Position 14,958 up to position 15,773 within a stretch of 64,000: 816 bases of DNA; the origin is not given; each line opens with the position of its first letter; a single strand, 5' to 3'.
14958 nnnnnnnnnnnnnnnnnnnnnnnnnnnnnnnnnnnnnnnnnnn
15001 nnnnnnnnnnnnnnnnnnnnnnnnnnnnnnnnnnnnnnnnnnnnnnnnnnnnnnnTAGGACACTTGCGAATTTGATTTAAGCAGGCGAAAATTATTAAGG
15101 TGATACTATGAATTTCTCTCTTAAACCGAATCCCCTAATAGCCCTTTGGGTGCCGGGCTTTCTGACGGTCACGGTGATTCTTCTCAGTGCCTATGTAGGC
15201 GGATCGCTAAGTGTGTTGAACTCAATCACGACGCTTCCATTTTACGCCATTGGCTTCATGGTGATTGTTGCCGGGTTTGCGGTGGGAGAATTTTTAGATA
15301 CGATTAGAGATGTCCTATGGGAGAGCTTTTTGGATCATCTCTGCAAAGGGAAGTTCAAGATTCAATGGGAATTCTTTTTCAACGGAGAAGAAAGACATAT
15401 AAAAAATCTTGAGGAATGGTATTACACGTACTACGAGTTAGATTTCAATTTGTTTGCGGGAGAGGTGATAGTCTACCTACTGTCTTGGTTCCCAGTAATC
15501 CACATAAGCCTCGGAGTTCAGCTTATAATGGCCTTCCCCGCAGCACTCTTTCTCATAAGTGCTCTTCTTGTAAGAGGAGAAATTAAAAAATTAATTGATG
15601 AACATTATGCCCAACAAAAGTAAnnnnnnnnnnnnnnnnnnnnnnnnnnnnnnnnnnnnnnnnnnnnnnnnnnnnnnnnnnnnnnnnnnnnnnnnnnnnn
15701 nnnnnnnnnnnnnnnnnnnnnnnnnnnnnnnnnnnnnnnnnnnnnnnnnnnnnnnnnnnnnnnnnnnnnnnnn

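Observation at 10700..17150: AT-rich horizontally acquired island next to mobile-element remnants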

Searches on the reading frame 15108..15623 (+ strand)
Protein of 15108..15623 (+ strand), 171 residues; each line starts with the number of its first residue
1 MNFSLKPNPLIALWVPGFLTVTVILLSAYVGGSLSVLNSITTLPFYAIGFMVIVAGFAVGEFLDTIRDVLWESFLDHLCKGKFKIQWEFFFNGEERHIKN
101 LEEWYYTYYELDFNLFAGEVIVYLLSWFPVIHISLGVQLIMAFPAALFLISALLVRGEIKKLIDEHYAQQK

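Call 9: search_protein_families(library=pfam, proteins=[window:15108-15623:+], max_evalue=0.1)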
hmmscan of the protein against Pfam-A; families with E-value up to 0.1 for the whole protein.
window:15108-15623:+ (171 aa): 0 families

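Call 10: search_protein_families(library=padloc, proteins=[window:15108-15623:+], max_evalue=0.1)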
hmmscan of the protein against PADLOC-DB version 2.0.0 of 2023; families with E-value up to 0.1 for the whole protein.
window:15108-15623:+ (171 aa): 0 families

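Call 11: search_protein_families(library=ncbifam, proteins=[window:15108-15623:+], max_evalue=0.01)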
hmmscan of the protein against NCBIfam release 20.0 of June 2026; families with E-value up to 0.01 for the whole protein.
window:15108-15623:+ (171 aa): 0 families

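Call 39: find_homologous_proteins(query=window:15108-15623:+, max_evalue=0.001)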
Query window:15108-15623:+ (171 aa): 15 proteins with E <= 0.001 among 93 candidates.
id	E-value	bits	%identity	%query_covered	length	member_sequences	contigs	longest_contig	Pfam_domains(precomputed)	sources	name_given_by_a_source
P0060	1.4e-88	313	81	100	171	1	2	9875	-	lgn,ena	-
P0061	5.9e-80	285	98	75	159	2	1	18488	-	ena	-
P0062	1.6e-64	235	62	99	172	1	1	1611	-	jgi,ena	-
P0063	4.9e-58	214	58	99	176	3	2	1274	-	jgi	jgi:hypothetical protein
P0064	2.3e-57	212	57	99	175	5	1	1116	-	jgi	-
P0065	1.4e-52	196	54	100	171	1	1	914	-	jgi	-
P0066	8.7e-52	194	54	100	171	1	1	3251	-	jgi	jgi:divalent metal cation (Fe/Co/Zn/Cd) transporter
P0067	1.8e-51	193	54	100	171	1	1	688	-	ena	-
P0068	2.9e-36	143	47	99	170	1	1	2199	-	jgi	jgi:hypothetical protein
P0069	1.6e-30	124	41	97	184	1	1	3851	-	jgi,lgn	jgi:hypothetical protein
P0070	5.0e-29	120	39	93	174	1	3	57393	-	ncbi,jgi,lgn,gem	jgi:hypothetical protein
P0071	1.3e-28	118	44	95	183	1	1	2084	-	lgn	-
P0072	1.3e-26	112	43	67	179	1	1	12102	-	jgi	jgi:succinate-acetate transporter protein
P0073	1.5e-26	111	44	95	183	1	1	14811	-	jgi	jgi:hypothetical protein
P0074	1.3e-23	102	37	100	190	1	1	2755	-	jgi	jgi:hypothetical protein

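Call 41: find_encoding_contigs(protein=P0060, flank=8000, max_places=3)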
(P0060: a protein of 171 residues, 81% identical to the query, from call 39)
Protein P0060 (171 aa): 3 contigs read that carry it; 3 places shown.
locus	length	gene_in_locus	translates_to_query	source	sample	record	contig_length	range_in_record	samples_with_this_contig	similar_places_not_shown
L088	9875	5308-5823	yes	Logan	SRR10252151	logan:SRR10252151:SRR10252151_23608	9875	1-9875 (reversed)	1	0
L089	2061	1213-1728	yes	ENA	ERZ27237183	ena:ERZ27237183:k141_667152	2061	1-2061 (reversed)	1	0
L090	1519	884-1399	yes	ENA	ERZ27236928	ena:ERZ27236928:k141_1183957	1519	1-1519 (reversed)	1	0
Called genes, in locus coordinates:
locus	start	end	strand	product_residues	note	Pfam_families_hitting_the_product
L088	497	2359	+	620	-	PF07693:KAP_NTPase, PF13191:AAA_16 (faint), PF13401:AAA_22 (faint)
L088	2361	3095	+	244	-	PF28083:QatB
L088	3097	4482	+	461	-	PF06508:QueC (faint)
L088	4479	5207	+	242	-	PF01026:TatD_DNase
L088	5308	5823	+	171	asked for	-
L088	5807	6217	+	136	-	PF00856:SET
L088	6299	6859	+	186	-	-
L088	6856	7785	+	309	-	-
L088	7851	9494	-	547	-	PF00239:Resolvase, PF13408:Zn_ribbon_recom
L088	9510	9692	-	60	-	-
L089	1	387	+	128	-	?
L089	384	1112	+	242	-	PF01026:TatD_DNase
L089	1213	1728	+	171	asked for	-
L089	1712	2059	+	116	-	?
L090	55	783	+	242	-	PF01026:TatD_DNase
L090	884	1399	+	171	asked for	-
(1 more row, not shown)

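Call 42: find_encoding_contigs(protein=P0070, flank=8000, max_places=3)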
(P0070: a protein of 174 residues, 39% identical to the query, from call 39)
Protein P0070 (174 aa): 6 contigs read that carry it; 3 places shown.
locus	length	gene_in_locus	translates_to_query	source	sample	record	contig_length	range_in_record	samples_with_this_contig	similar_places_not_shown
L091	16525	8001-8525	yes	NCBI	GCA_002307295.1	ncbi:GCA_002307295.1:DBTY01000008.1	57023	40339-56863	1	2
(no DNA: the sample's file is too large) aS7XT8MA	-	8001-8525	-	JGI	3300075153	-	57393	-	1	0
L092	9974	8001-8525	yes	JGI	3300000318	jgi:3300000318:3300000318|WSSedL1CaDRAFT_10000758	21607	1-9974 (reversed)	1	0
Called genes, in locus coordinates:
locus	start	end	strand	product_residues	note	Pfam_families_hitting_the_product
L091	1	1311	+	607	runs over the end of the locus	PF26410:GH5_mannosidase, PF00150:Cellulase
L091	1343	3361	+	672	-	PF03629:SASA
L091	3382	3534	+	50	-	-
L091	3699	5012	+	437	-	PF01547:SBP_bac_1, PF13416:SBP_bac_8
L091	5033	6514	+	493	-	PF02518:HATPase_c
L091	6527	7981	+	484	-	PF00072:Response_reg, PF00158:Sigma54_activat, PF14532:Sigma54_activ_2, PF25601:AAA_lid_14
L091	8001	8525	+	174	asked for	-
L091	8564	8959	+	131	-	PF00856:SET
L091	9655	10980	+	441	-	PF00150:Cellulase (weak), PF26410:GH5_mannosidase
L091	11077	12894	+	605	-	PF00933:Glyco_hydro_3, PF01915:Glyco_hydro_3_C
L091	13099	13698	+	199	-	PF00440:TetR_N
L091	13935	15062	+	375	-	PF09992:NAGPA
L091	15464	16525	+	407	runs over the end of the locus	?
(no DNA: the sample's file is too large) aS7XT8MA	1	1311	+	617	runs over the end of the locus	PF26410:GH5_mannosidase (weak), PF00150:Cellulase, PF26410:GH5_mannosidase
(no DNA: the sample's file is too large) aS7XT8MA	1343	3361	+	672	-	PF03629:SASA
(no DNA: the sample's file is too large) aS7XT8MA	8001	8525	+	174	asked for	-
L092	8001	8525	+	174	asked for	-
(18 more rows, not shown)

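Call 66: find_related_loci(query=A2, collection=viral_contigs, flank=8000)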
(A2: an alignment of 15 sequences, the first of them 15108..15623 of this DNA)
Query A2 (171 aa) in viral_contigs; peptide patterns used: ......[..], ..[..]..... (x = any residue, [..] = any of these).
17 stretches matched a pattern, but none encodes a relative of the query by tblastn (E <= 1e-3).

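Call 68: find_encoding_contigs(protein=P0073, flank=8000, max_places=2)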
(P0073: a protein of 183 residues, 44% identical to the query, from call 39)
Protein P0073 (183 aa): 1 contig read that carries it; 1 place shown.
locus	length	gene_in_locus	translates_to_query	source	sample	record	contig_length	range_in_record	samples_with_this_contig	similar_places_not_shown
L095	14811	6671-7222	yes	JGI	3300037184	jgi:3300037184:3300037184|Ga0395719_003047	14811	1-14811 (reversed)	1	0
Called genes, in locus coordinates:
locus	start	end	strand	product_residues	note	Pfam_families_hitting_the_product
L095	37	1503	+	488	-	PF04326:SLFN_AlbA_2, PF13749:HATPase_c_4, PF21247:Fic-like_C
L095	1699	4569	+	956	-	PF00176:SNF2-rel_dom, PF13872:AAA_34 (faint), PF00270:DEAD, PF04851:ResIII, PF00271:Helicase_C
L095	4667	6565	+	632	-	PF02463:SMC_N (faint), PF13175:AAA_15, PF13476:AAA_23, PF13304:AAA_21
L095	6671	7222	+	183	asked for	-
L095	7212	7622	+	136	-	PF00856:SET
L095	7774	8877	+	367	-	-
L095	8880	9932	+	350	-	-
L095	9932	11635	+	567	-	PF01555:N6_N4_Mtase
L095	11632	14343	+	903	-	PF04851:ResIII, PF00271:Helicase_C (weak)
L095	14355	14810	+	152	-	?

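Call 69: find_encoding_contigs(protein=P0072, flank=8000, max_places=2)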
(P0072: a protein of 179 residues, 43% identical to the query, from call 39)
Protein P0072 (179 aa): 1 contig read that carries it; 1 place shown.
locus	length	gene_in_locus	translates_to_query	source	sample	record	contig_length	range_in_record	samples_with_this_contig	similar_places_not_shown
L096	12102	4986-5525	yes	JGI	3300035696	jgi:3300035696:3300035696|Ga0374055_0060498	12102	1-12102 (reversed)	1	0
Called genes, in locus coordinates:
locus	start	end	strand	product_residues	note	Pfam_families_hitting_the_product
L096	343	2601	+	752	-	PF00330:Aconitase, PF00694:Aconitase_C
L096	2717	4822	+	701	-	PF07584:BatA, PF13519:VWA_2 (weak)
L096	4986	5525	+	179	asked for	-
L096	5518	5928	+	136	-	PF00856:SET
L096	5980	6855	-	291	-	-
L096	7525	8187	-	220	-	PF25087:GMPPB_C (faint), PF00132:Hexapep (faint), PF25084:LbH_EIF2B (faint)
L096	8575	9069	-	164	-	PF12804:NTP_transf_3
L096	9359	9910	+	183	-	PF08712:Nfu_N, PF01106:NifU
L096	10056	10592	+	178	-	PF02870:Methyltransf_1N, PF01035:DNA_binding_1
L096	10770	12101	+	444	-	?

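Call 72: search_protein_families(library=padloc, proteins=[L095:37-1503:+, L095:1699-4569:+, L095:4667-6565:+, L095:7774-8877:+, L095:8880-9932:+, L095:9932-11635:+, L095:11632-14343:+, L088:6299-6859:+, L088:6856-7785:+], max_evalue=0.0001)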
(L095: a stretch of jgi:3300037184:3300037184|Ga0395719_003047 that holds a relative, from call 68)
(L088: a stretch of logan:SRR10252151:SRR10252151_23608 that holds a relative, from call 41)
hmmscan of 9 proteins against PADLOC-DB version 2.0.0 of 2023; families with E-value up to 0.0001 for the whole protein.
L095:37-1503:+ (488 aa): 3 families
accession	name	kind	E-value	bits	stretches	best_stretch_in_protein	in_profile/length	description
PDLC02394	pAgo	-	5.4e-14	48.9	1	29-315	60-357/1121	-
PDLC02402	Aga_SIR2-PNTD1-PNTD2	-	2.8e-11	40.3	1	168-319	344-488/876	Class I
PDLC02418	Aga_SIR2-Kinase-PNTD1-PNTD2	-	5.4e-07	26.2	1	270-314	318-361/756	Class I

L095:1699-4569:+ (956 aa): 47 families (the best 25 are shown)
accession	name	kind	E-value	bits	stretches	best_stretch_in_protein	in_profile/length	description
PDLC02619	DrmD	-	1.2e-204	680.1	1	29-669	25-658/872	DrmD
PDLC02500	BrxHI|BrxHII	-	2.2e-67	226.4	2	24-462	78-517/933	BrxHI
PDLC02621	DrmD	-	1.1e-56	190.7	1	35-564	120-644/1040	DrmD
PDLC00659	HmaA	-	7.5e-53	177.7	1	32-595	100-661/1176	SNF2 helicase / DEAD-box helicase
PDLC02843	DpdE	-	5.9e-52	174.8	2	27-227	149-330/1091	DpdE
PDLC02623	DrmD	-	3.5e-50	168.7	3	483-642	561-724/1040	DrmD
PDLC02620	DrmD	-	4.2e-50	168.7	1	31-570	94-602/1060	DrmD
PDLC02504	BrxHI|BrxHII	-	6.5e-47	158.1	2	484-626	519-665/971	BrxHII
PDLC02840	DpdE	-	6.3e-45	151.9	2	27-225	150-333/1091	DpdE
PDLC00631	ZorD1|ZorD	-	8.5e-35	117.8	2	13-290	418-711/1071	"SWI2/SNF2 helicase, Mrr-like nuclease"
PDLC02846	DpdE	-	1.4e-33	113.9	2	27-199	153-325/1034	DpdE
PDLC02572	DrmA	-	2.7e-33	113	1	57-560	138-638/1043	DrmA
PDLC00633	ZorD1|ZorD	-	4.3e-33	112.4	2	31-281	440-688/908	"SWI2/SNF2 helicase, Mrr-like nuclease"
PDLC02634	DrmD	-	2.4e-32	109.7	1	32-625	87-667/900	DrmD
PDLC02193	PLD_Helicase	-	7.5e-32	108.4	2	498-587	751-840/905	-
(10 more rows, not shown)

L095:4667-6565:+ (632 aa): 83 families (the best 25 are shown)
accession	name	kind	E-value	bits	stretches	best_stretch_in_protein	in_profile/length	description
PDLC02979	AriA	-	4.8e-63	212.2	1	1-382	1-373/373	-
PDLC02358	Old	-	1.6e-23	81.3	1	2-509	3-457/578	Old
PDLC00086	GajA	-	6.6e-22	76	2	241-411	219-376/600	AAA ATPase domain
PDLC04168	GajA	-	2.2e-21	74.2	2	248-580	197-506/570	-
PDLC00070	GajA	-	5.2e-21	72.9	2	178-402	126-357/596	AAA ATPase domain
PDLC00066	GajA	-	4.8e-20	69.6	2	212-611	159-510/567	AAA ATPase domain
PDLC00062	GajA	-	4.8e-19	66.2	2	300-424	264-386/639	AAA ATPase domain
PDLC00090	GajA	-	5.1e-18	63.1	2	1-69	1-70/659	AAA ATPase domain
PDLC00096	GajA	-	2.4e-17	60.9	2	4-86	4-92/630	AAA ATPase domain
PDLC02980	AriA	-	1.5e-16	59.3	1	25-381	1-302/304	-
PDLC00071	GajA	-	1.5e-16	58.3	2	239-407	173-347/588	AAA ATPase domain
PDLC00067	GajA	-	1.5e-16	58.1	2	296-401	260-365/604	AAA ATPase domain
PDLC00061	GajA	-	7e-16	55.9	2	1-68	1-69/652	AAA ATPase domain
PDLC00091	GajA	-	9.4e-16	55.7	2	216-408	179-368/627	AAA ATPase domain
PDLC00069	GajA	-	7.6e-15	52.4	1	3-404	3-403/687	AAA ATPase domain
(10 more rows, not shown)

L095:7774-8877:+ (367 aa): 0 families

L095:8880-9932:+ (350 aa): 0 families

L095:9932-11635:+ (567 aa): 49 families (the best 25 are shown)
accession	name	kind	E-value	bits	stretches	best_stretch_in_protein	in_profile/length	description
PDLC03636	MTase_III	-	4e-199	661.1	1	11-526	1-558/575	Type III methyltransferase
PDLC03644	MTase_III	-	1.1e-127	425.1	1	19-410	4-430/542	Type III methyltransferase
PDLC03637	MTase_III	-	2.5e-101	337.9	1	17-351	85-438/513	Type III methyltransferase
PDLC03634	MTase_III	-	3.5e-87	291.8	2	96-360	170-444/621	Type III methyltransferase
PDLC03635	MTase_III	-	6.8e-80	267.6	2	46-187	215-359/708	Type III methyltransferase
PDLC03641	MTase_III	-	1.7e-70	236.3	2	95-354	180-434/657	Type III methyltransferase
PDLC03638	MTase_III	-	3.5e-66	222.1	1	45-421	376-734/816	Type III methyltransferase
PDLC03640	MTase_III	-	5.7e-56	188.2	3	220-380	280-451/654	Type III methyltransferase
PDLC03354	MTase_II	-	8.6e-45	151.5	1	16-372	24-382/425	Type II methyltransferase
PDLC03642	MTase_III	-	8.4e-40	134.9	1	34-354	65-385/528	Type III methyltransferase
PDLC03300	MTase_II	-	5.5e-35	118.9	2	87-185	76-170/302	Type II methyltransferase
PDLC03633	MTase_III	-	1.5e-32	111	3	306-374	286-355/616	Type III methyltransferase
PDLC03639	MTase_III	-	3.2e-31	106.4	2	44-216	82-255/639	Type III methyltransferase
PDLC03299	MTase_II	-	2.7e-30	103.9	2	46-185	11-144/296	Type II methyltransferase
PDLC03371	MTase_II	-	8.1e-29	98.9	2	311-374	191-254/260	Type II methyltransferase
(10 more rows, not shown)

L095:11632-14343:+ (903 aa): 6 families
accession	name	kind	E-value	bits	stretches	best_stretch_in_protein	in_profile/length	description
PDLC03648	REase_III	-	3.5e-181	602.4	2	91-477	2-402/871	Type III restriction enzyme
PDLC03647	REase_III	-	2.8e-14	50.3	1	378-459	499-583/989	Type III restriction enzyme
PDLC03651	REase_III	-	5.5e-13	45.9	2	72-222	70-204/873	Type III restriction enzyme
PDLC03650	REase_III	-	9.8e-10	35.5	1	385-436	377-428/898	Type III restriction enzyme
PDLC03653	REase_III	-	3.2e-07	26.9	1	207-449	261-489/883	Type III restriction enzyme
PDLC03659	mREase_IV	-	8.4e-05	18.6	0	380-429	504-553/945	Type IV methyl-directed restriction enzyme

L088:6299-6859:+ (186 aa): 0 families

L088:6856-7785:+ (309 aa): 0 families

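Call 100: predict_structure(alignment_id=A2)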
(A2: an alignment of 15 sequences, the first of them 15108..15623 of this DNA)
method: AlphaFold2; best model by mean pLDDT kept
length: 171 residues; sequences in the alignment: 15
mean_pLDDT: 74.7   pTM: 0.70
mean pLDDT of the five models: 74.7, 74.1, 66.5, 63.1, 62.4
residues with pLDDT >= 90: 0; 70-90: 119; 50-70: 46; < 50: 6
segments of 3 or more residues with pLDDT < 50: 1-6
pLDDT, mean of each block of 10 residues (from residue 1): 48 83 77 55 74 86 83 73 66 65 74 87 78 77 87 84 76 54
secondary structure, 60 per line:
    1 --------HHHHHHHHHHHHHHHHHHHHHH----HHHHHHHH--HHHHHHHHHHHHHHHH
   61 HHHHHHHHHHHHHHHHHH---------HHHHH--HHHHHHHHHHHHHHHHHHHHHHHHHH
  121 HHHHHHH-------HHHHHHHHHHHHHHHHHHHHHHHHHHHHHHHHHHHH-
elements in order: H9-30 H35-42 H45-78 H88-92 H95-127 H135-170

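Call 102: fold_search(model_id=the predicted structure, library=pdb)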
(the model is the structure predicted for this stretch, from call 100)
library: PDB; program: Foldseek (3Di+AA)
matches with E <= 10: 20; with E <= 0.001: 0
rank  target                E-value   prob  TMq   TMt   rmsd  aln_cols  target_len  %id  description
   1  8x61_C                1.8e+00  0.23  0.30  0.31  12.2       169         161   15  Cryo-EM structure of ATP-bound FtsE(E163Q)X (released 2024-05-08)
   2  8a6m_MODEL_1_A        2.1e+00  0.13  0.26  0.28  12.2       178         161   18  Phosphatidylserine-dependent synaptic vesicle membrane sculpting by synaptogyrin (released 2023-05-24)
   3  6s1a_A                3.9e+00  0.28  0.39  0.46  12.7       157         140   15  Ligand binding domain of the P. putida receptor PcaY_PP (released 2020-10-21)
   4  8tzj_C                4.3e+00  0.12  0.29  0.26   9.7       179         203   12  Cryo-EM structure of Vibrio cholerae FtsE/FtsX complex (released 2023-12-20)
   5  4ct6_A                5.2e+00  0.08  0.20  0.15  11.2       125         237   14  CNOT9-CNOT1 complex (released 2014-05-07)
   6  7w7a_J                5.4e+00  0.12  0.29  0.18   9.4       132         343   17  Heme exporter in complex with Mn-containing protoporphyrin IX, Mn-anomalous data (released 2022-06-22)
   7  7sk9_A                5.4e+00  0.06  0.23  0.16  20.2       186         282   13  Cryo-EM structure of human ACKR3 in complex with a small molecule partial agonist CCX662, and an intracellular Fab (released 2022-07-27)
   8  6tqq_A                5.7e+00  0.08  0.23  0.28  16.9       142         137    9  Structural insight into tanapoxvirus mediated inhibition of apoptosis (released 2020-06-03)
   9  7met_B                5.7e+00  0.05  0.23  0.13  14.1       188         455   15  A. baumannii MsbA in complex with TBT1 decoupler (released 2021-10-06)
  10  6s18_A                6.0e+00  0.23  0.38  0.45   8.9       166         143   13  Ligand binding domain of the P. putida receptor PcaY_PP in complex with glycerol (released 2020-10-21)
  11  7w7a_D                6.0e+00  0.08  0.24  0.15  10.0       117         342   19  Heme exporter in complex with Mn-containing protoporphyrin IX, Mn-anomalous data (released 2022-06-22)
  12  8dl8_A                6.2e+00  0.06  0.24  0.14  10.6       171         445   12  Cryo-EM structure of human ferroportin/slc40 bound to Co2+ in nanodisc (released 2022-12-07)
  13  6s3b_B                6.5e+00  0.20  0.36  0.46   9.5       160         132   13  Ligand binding domain of the P. putida receptor PcaY_PP in complex with benzoate (released 2020-10-21)
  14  6rx4_B                6.9e+00  0.04  0.22  0.13  17.8       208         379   12  THE STRUCTURE OF BD OXIDASE FROM ESCHERICHIA COLI (released 2019-11-20)
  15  6wik_A                7.6e+00  0.04  0.22  0.13  11.5       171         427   13  Cryo-EM structure of SLC40/ferroportin with Fab in the presence of hepcidin (released 2020-11-11)
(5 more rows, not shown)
